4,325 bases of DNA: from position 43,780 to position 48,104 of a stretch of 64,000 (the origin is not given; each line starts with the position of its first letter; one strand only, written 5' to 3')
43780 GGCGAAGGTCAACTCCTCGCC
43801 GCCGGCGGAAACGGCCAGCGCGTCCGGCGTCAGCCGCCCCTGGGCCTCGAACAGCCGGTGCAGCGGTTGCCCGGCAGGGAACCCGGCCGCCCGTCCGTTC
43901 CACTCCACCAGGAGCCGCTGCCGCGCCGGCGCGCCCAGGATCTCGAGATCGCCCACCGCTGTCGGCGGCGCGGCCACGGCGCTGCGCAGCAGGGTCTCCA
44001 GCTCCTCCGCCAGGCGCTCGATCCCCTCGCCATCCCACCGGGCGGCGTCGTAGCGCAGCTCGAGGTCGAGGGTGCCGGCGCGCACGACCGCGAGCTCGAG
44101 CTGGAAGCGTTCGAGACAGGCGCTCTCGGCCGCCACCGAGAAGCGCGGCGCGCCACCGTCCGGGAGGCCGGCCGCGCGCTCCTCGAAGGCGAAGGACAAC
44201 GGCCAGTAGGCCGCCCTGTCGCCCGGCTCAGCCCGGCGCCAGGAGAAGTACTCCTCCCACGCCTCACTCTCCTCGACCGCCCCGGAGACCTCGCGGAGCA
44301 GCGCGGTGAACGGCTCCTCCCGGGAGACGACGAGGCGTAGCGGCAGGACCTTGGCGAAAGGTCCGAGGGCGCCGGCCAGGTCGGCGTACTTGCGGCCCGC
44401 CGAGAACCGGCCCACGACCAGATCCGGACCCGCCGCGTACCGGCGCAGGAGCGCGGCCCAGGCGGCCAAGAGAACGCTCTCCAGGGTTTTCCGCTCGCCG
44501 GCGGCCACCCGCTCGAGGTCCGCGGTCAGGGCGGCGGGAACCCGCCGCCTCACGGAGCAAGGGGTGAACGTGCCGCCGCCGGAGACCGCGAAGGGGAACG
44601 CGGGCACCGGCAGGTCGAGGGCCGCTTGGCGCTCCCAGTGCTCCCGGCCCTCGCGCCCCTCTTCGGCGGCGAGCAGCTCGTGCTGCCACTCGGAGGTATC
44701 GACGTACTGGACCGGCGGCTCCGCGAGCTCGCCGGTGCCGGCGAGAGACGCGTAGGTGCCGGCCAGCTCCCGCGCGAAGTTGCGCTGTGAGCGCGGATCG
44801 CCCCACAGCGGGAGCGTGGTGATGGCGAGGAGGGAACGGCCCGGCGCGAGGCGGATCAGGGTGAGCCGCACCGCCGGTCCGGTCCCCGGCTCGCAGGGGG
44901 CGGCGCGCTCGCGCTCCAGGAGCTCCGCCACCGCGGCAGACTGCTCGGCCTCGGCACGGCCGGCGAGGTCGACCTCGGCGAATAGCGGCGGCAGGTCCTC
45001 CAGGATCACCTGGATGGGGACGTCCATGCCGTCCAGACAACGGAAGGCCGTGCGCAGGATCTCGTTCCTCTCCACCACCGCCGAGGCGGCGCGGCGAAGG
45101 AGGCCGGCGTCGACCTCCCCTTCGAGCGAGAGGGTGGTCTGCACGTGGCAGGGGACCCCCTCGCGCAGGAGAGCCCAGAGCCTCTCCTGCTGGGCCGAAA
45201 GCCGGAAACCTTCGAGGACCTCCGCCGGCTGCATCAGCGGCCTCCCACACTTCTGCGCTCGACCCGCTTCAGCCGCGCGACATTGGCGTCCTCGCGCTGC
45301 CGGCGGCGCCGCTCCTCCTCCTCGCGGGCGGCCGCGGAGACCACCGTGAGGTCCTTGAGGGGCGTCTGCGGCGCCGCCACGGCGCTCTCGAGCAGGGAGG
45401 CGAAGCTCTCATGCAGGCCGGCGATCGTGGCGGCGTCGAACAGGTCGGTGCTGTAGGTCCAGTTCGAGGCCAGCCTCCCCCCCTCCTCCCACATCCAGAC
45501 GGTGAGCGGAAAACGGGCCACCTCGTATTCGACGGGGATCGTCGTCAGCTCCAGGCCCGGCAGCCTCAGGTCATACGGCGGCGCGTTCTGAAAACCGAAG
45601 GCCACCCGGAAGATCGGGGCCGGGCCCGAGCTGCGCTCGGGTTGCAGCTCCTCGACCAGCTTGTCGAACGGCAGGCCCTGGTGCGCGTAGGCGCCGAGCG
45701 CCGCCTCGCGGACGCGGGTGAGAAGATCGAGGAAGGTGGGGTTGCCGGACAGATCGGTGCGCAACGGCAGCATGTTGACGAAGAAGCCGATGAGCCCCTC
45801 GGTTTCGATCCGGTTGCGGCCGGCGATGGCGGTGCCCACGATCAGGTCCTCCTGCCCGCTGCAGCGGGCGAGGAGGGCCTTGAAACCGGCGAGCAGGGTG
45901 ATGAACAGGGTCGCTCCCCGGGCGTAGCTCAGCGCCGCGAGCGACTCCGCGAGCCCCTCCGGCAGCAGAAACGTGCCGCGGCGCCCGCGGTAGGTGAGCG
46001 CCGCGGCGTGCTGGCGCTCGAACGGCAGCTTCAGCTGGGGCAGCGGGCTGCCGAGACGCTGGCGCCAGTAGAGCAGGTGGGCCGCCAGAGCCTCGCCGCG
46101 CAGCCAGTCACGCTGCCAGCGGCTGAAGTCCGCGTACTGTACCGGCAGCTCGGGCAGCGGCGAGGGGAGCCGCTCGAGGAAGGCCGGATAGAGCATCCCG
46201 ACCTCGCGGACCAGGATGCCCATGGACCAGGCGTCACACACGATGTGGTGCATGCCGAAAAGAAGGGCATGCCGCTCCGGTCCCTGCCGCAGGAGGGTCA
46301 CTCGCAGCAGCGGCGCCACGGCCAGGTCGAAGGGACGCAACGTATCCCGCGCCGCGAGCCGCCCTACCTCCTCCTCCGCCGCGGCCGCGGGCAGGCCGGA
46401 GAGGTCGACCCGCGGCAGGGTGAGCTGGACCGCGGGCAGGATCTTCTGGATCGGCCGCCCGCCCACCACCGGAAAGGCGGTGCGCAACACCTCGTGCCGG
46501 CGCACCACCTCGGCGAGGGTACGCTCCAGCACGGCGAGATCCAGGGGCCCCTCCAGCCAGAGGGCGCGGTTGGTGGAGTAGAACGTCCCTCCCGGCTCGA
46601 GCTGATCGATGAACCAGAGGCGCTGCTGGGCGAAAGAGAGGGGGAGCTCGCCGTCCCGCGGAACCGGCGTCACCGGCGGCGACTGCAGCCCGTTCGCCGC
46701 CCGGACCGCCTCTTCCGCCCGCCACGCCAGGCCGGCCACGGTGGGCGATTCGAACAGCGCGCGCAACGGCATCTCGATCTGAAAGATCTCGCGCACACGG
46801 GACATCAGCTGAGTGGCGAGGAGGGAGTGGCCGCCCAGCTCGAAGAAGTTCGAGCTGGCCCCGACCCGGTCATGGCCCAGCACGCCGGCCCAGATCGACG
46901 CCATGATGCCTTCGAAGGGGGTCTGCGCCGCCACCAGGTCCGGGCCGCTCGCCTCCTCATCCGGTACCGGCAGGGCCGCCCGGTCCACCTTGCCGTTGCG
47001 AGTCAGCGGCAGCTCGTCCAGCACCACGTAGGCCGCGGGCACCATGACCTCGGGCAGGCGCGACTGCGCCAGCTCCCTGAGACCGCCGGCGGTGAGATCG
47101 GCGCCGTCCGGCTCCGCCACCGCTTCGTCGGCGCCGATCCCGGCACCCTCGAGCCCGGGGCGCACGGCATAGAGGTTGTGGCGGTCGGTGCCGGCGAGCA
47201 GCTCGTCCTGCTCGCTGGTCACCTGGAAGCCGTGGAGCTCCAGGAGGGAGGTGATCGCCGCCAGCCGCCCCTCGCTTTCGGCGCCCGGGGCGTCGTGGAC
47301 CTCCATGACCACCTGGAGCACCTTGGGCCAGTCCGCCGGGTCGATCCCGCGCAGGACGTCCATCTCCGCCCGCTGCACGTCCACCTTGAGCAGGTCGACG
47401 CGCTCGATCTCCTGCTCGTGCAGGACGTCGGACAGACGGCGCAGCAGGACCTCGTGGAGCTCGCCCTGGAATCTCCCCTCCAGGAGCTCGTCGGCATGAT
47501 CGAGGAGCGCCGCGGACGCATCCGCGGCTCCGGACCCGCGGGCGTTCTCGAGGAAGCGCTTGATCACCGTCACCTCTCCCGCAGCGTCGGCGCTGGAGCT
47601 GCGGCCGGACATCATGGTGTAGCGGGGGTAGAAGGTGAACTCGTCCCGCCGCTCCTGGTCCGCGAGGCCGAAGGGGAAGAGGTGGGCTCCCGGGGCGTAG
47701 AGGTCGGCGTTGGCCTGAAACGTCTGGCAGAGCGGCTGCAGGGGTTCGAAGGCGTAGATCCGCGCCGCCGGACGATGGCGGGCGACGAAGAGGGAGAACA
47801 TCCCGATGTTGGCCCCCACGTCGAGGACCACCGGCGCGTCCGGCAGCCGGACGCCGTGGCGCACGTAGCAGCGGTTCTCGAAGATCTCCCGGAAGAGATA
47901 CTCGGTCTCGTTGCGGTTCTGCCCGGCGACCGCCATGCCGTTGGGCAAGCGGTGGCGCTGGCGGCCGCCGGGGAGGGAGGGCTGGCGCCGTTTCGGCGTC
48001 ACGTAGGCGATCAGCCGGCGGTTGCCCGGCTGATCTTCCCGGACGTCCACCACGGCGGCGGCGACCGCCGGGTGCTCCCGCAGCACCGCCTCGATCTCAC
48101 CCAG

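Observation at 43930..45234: Supernumerary condensation-like X domains with the HHxxxDG active site erased (4 copies)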

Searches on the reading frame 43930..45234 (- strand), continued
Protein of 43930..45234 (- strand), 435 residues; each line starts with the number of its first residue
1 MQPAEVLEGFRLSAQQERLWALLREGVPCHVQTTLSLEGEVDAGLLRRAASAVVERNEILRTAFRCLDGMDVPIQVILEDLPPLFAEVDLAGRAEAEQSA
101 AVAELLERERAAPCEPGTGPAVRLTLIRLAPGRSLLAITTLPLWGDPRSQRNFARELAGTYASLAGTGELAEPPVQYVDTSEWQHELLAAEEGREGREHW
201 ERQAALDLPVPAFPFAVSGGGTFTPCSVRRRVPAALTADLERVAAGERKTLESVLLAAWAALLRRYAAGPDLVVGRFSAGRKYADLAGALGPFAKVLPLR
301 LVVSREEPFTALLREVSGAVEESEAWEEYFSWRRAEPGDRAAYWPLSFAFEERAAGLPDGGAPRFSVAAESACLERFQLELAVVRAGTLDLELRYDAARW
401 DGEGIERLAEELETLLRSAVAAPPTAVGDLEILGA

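Call 56: search_protein_families(library=pfam, proteins=[L008:438-2372:+, L008:2372-8401:+, L008:8398-9963:+, L008:9992-17224:+, L008:17495-18247:+, L008:18267-19079:+, L008:19301-20290:+], max_evalue=0.00001)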
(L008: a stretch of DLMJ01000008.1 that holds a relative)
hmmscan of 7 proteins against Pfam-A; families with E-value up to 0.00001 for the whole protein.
L008:438-2372:+ (644 aa): 2 families
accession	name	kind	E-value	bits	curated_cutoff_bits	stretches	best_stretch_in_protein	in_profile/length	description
PF00501.34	AMP-binding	-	2.6e-61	208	29.9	1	58-460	2-384/384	AMP-binding enzyme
PF23024.1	AMP-dom_DIP2-like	-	1.8e-09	38.1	27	0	584-639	52-107/110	Disco-interacting protein 2-like, AMP domain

L008:2372-8401:+ (2009 aa): 12 families
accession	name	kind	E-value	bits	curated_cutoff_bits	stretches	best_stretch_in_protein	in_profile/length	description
PF00109.32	ketoacyl-synt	-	2e-98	329.4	20.8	1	122-370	2-252/252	Beta-ketoacyl synthase, N-terminal domain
PF00698.26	Acyl_transf_1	-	2.3e-93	313.6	32.7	1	660-962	1-300/319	Acyl transferase domain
PF08659.16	KR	-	5.1e-67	225.7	22.6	1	1582-1774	1-179/180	KR domain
PF02801.28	Ketoacyl-synt_C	-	8.6e-45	152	20.8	1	378-496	1-119/119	Beta-ketoacyl synthase, C-terminal domain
PF14765.12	PS-DH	-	1.1e-39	136.1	23.7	1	1166-1322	3-163/166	Polyketide synthase dehydratase N-terminal domain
PF00550.31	PP-binding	-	1.2e-26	93.2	20.8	2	1881-1941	2-62/67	Phosphopantetheine attachment site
PF21089.3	PKS_DH_N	-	2.5e-26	92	27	1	1031-1132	1-102/103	Polyketide synthase dehydratase domain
PF16197.11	KAsynt_C_assoc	-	1.6e-17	64.3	33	1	498-619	1-107/111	Ketoacyl-synthetase C-terminal extension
PF23297.2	ACP_SdgA_C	-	1.7e-14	54.1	27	1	1876-1946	9-79/95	Highly reducing polyketide synthase sdgA, C-terminal ACP domain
PF22621.2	CurL-like_PKS_C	-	3.6e-13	49.7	27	1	570-633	1-63/64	CurL-like, PKS C-terminal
PF21394.3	Beta-ketacyl_N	-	1.2e-10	41.8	26.9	1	1360-1524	1-153/170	Beta-ketoacyl synthase-like, N-terminal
PF00106.31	adh_short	-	6.3e-06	26.2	26.6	0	1585-1756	4-161/195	short chain dehydrogenase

L008:8398-9963:+ (521 aa): 1 family
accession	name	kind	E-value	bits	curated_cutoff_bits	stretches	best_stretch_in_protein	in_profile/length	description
PF00668.25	Condensation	-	6.5e-105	351.9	30.6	1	35-487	4-452/456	Condensation domain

L008:9992-17224:+ (2410 aa): 5 families
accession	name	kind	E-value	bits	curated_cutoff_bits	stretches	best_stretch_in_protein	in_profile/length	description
PF00668.25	Condensation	-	1.6e-200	667.1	30.6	2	1064-1510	3-456/456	Condensation domain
PF00501.34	AMP-binding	-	1.2e-183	610.7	29.9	2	469-816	1-383/384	AMP-binding enzyme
PF00975.26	Thioesterase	-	1.6e-34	120.5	26.4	1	2135-2382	1-223/226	Thioesterase domain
PF00550.31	PP-binding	-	2.3e-34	117.9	20.8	2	981-1042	2-65/67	Phosphopantetheine attachment site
PF13193.12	AMP-binding_C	-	5.8e-26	91.7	24.5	2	1945-2020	1-76/76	AMP-binding enzyme C-terminal domain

L008:17495-18247:+ (250 aa): 2 families
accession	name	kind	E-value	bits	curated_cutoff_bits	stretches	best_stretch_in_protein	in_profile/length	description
PF00975.26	Thioesterase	-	2.2e-48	165.9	26.4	1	26-238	2-212/226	Thioesterase domain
PF12697.13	Abhydrolase_6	-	2.2e-07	32.2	26.3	1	35-239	9-211/217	Alpha/beta hydrolase family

L008:18267-19079:+ (270 aa): 2 families
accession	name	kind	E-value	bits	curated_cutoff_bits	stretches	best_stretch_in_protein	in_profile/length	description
PF01648.25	ACPS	-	4.4e-19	69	25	1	132-237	2-109/111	4'-phosphopantetheinyl transferase superfamily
PF22624.1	AASDHPPT_N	-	8.5e-07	29.6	27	1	40-121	9-92/100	4'-phosphopantetheinyl transferase, N-terminal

L008:19301-20290:+ (329 aa): 0 families

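Call 60: predict_structure(alignment_id=A2)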
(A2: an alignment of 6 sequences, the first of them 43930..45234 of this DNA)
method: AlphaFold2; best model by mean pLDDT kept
length: 435 residues; sequences in the alignment: 6
mean_pLDDT: 84.7   pTM: 0.85
mean pLDDT of the five models: 84.7, 83.6, 83.5, 83.4, 77.8
residues with pLDDT >= 90: 190; 70-90: 196; 50-70: 37; < 50: 12
segments of 3 or more residues with pLDDT < 50: 1-3, 334-341
pLDDT, mean of each block of 10 residues (from residue 1): 54 82 83 93 94 90 82 81 92 92 91 68 93 94 88 91 85 77 73 82 69 77 86 94 95 97 90 87 80 87 94 95 86 48 78 69 84 87 89 91 94 96 94 68
secondary structure, 60 per line:
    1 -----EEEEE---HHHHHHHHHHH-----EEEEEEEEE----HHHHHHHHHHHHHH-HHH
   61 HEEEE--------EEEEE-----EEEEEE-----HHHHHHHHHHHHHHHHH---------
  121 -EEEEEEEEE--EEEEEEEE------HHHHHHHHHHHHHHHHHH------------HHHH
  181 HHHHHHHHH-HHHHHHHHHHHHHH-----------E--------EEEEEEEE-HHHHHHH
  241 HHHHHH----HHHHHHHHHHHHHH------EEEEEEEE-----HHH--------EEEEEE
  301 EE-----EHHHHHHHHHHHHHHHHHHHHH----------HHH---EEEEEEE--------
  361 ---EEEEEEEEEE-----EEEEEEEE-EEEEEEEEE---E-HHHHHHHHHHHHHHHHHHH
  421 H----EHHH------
elements in order: E6-10 H14-24 E30-38 H43-56 H58-61 E62-65 E74-78 E84-89 H95-111 E122-130 E133-140 H147-164 H177-189 H191-204 E225-232 H234-246 H251-264 E271-278 E295-302 H309-329 E346-352 E364-373 E379-386 E388-396 H402-421

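Call 63: fold_search(model_id=the predicted structure, library=pdb)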
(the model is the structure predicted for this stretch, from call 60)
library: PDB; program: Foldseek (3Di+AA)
matches with E <= 10: 638; with E <= 0.001: 232
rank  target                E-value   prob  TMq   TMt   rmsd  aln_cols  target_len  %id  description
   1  6p1j_A                6.6e-35  1.00  0.84  0.40   3.5       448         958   28  The structure of condensation and adenylation domains of teixobactin-producing nonribosomal peptide synthetase Txo2 se (released 2019-05-29)
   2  6p1j_B                8.2e-34  1.00  0.83  0.40   3.5       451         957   27  The structure of condensation and adenylation domains of teixobactin-producing nonribosomal peptide synthetase Txo2 se (released 2019-05-29)
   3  2jgp                  5.7e-33  1.00  0.79  0.67   5.2       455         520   23  Structure of the TycC5-6 PCP-C bidomain of the tyrocidine synthetase TycC (released 2007-10-30)
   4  9bfd_B                1.9e-32  1.00  0.81  0.36   4.2       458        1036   20  Tyrocidine synthetase modules 1 and 2 crosslinked in the condensation state, complex A (released 2024-10-09)
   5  8f7h                  2.2e-32  1.00  0.79  0.80   4.3       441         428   20  The condensation domain of surfactin A synthetase C variant 18b in space group P212121 (released 2023-11-22)
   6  5u89_A                3.0e-32  1.00  0.81  0.36   5.5       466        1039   25  Crystal structure of a cross-module fragment from the dimodular NRPS DhbF (released 2017-05-10)
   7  6oyf                  3.1e-32  1.00  0.80  0.42   6.8       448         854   28  The structure of condensation and adenylation domains of teixobactin-producing nonribosomal peptide synthetase Txo1 seri (released 2019-05-29)
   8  6mfw                  6.2e-32  1.00  0.81  0.31   5.6       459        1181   22  Crystal structure of a 4-domain construct of LgrA in the substrate donation state (released 2019-11-20)
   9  6mfx                  6.6e-32  1.00  0.80  0.31   5.7       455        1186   22  Crystal structure of a 4-domain construct of a mutant of LgrA in the substrate donation state (released 2019-11-20)
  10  8f7f                  1.0e-31  1.00  0.79  0.79   4.5       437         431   20  The condensation domain of surfactin A synthetase C in space group P43212 (released 2023-11-22)
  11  8f7g                  2.9e-31  1.00  0.78  0.80   4.4       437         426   19  The condensation domain of surfactin A synthetase C in space group P212121 (released 2023-11-22)
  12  6p4u                  2.9e-31  1.00  0.78  0.42   6.9       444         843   28  The structure of condensation and adenylation domains of teixobactin-producing nonribosomal peptide synthetase Txo1 seri (released 2019-06-12)
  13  6ozv                  4.6e-31  1.00  0.76  0.41   7.4       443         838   28  The structure of condensation and adenylation domains of teixobactin-producing nonribosomal peptide synthetase Txo1 seri (released 2019-05-29)
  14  9uay_A                5.8e-31  1.00  0.74  0.75   5.1       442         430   23  Crystal structure of CmnI (released 2026-03-11)
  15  8z0r_B                6.1e-31  1.00  0.81  0.80   4.6       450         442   26  Cryo-EM structure of tetramer HtmB2-CT (released 2025-03-19)
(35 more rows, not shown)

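Call 77: get_annotated_region(hit=H1, flank=7000)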
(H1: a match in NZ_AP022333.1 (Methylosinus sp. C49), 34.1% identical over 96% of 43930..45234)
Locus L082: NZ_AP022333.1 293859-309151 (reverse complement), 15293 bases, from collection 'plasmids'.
description: Methylosinus sp. C49 isolate Methylosinus sp. C49 plasmid pMSC49a, complete sequence
organism: Methylosinus sp. C49 (NCBI taxid 2699395)
taxonomy: Bacteria; Pseudomonadota; Alphaproteobacteria; Hyphomicrobiales; Methylocystaceae; Methylosinus; Methylosinus sp. C49
host: -; source: -; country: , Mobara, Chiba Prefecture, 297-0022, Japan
typing (MOB-suite, as given by PLSDB): non-mobilizable
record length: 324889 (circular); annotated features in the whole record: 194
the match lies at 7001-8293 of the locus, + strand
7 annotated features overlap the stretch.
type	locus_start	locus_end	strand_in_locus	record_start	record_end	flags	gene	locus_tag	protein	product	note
CDS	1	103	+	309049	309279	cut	-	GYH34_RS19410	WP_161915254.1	MbtH family NRPS accessory protein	-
CDS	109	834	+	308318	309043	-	-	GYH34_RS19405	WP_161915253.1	alpha/beta fold hydrolase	-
CDS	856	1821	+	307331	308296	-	-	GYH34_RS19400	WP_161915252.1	TauD/TfdA family dioxygenase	-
CDS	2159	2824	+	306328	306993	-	-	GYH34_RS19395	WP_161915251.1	sigma-70 family RNA polymerase sigma factor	GO:0006352 - DNA-templated transcription initiation [Evidence IEA]; GO:0006355 - regulation of DNA-templated ...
CDS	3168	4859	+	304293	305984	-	-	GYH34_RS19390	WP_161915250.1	cyclic peptide export ABC transporter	GO:0015833 - peptide transport [Evidence IEA]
CDS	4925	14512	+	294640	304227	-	-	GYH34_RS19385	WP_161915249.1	non-ribosomal peptide synthetase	-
CDS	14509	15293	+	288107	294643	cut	-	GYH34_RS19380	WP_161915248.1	non-ribosomal peptide synthetase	-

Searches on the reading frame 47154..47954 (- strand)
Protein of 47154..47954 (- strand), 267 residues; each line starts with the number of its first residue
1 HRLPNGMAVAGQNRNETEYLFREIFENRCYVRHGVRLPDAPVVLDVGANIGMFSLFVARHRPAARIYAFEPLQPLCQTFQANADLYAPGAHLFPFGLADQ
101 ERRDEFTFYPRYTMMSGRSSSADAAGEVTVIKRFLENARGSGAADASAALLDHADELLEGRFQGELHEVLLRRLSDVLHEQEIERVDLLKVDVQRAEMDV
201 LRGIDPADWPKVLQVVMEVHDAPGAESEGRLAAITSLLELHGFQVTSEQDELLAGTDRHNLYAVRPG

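Call 35: find_homologous_proteins(query=window:47154-47954:-, max_evalue=0.00001)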
Query seq(267 aa) (267 aa): 774 proteins with E <= 0.00001 among 6253 candidates; the best 120 are listed.
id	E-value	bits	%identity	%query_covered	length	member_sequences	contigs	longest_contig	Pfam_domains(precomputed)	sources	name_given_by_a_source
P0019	9.0e-89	315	57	97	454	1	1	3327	PF00550.32,PF05050.20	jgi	jgi:FkbM family methyltransferase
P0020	4.4e-86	306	56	99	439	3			PF05050.20,PF13193.13,PF05575.17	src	-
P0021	4.4e-86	306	54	100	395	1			PF05050.20,PF13193.13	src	-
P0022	4.7e-85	303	55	100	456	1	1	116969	PF05050.20,PF13193.13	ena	-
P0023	6.6e-82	293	54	93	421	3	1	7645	PF00550.32,PF05050.20,PF13193.13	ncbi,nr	ncbi:MAG: FkbM family methyltransferase [Pyrinomonadaceae bacterium]|nr:FkbM family methyltransferas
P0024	5.9e-81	290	53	100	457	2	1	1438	PF00550.32,PF05050.20,PF13193.13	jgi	-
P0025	1.0e-80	289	54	99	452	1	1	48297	PF00550.32,PF05050.20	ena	-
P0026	2.6e-77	278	58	90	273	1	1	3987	PF05050.20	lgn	-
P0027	6.9e-75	270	52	95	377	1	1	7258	PF05050.20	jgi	jgi:FkbM family methyltransferase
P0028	1.3e-74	269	56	86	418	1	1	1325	PF00550.32,PF05050.20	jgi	jgi:FkbM family methyltransferase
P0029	7.0e-74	266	53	100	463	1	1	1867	PF00550.32,PF05050.20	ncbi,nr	ncbi:MAG TPA: FkbM family methyltransferase, partial [Solirubrobacterales bacterium]|nr:FkbM family 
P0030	1.8e-72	262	50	99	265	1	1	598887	PF05050.20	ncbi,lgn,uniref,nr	ncbi:methyltransferase, FkbM family [Streptomyces zhaozhouensis]|uniref:Methyltransferase, FkbM fami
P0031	5.1e-72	260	51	97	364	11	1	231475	PF05050.20,PF13193.13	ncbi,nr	ncbi:hypothetical protein AV521_25790 [Streptomyces sp. IMTB 2501]|nr:hypothetical protein AV521_257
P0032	1.4e-70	256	48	96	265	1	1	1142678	PF05050.20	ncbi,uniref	ncbi:FkbM family methyltransferase [Nocardia sp. NPDC046473]|uniref:FkbM family methyltransferase n=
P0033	2.8e-70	255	49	99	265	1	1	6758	PF05050.20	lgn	-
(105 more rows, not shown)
